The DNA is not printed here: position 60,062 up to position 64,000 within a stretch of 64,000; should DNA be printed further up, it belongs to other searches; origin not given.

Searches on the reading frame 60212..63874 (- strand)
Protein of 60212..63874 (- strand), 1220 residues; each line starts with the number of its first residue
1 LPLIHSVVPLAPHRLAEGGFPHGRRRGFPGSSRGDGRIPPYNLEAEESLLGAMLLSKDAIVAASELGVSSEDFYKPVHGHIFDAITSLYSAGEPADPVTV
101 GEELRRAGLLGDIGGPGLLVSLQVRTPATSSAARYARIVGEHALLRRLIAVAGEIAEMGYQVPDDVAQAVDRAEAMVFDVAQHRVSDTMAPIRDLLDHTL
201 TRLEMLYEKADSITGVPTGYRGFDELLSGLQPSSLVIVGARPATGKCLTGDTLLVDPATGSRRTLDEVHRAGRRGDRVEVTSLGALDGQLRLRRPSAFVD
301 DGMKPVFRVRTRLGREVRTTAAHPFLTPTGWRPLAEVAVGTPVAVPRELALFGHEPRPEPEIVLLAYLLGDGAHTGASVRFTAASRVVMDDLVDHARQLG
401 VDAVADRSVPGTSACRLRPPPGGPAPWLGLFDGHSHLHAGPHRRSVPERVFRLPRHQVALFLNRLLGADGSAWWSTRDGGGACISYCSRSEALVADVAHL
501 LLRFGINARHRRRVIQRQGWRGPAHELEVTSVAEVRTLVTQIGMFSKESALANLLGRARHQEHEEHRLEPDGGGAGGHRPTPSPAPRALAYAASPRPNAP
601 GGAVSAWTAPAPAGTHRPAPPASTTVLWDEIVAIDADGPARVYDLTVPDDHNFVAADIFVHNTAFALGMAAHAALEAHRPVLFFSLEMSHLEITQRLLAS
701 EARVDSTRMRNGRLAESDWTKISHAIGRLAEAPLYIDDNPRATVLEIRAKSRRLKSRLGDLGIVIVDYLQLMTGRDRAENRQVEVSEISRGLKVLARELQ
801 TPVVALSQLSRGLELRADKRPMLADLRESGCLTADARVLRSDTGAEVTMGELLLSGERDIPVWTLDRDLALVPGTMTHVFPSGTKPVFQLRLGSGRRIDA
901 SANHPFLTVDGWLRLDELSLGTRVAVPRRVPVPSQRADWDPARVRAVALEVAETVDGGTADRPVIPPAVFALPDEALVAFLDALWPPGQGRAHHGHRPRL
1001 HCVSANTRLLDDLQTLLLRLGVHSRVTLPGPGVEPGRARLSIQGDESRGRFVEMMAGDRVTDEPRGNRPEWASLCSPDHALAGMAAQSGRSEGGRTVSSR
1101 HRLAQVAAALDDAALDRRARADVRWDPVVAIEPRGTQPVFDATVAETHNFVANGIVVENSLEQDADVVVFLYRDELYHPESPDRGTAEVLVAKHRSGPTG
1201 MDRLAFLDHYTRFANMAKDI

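Call 54: search_protein_families(library=pfam, proteins=[window:60212-63874:-], max_evalue=0.0001)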
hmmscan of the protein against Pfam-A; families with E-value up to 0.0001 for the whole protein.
window:60212-63874:- (1220 aa): 5 families
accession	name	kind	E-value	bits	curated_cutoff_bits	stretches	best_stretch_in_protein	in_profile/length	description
PF03796.21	DnaB_C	-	1e-90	304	27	3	653-838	23-207/255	DnaB-like helicase C terminal domain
PF14890.11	Intein_splicing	-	8.1e-36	123.6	35.8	2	842-1159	5-155/155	Intein splicing domain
PF00772.26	DnaB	-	4e-26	91.5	23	1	39-140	2-102/103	DnaB-like helicase N terminal domain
PF14528.11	LAGLIDADG_3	-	7e-19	68.3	22.5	1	457-543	2-82/82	LAGLIDADG-like domain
PF13481.12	AAA_25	-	1.4e-06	28.5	27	1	665-808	49-189/195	AAA domain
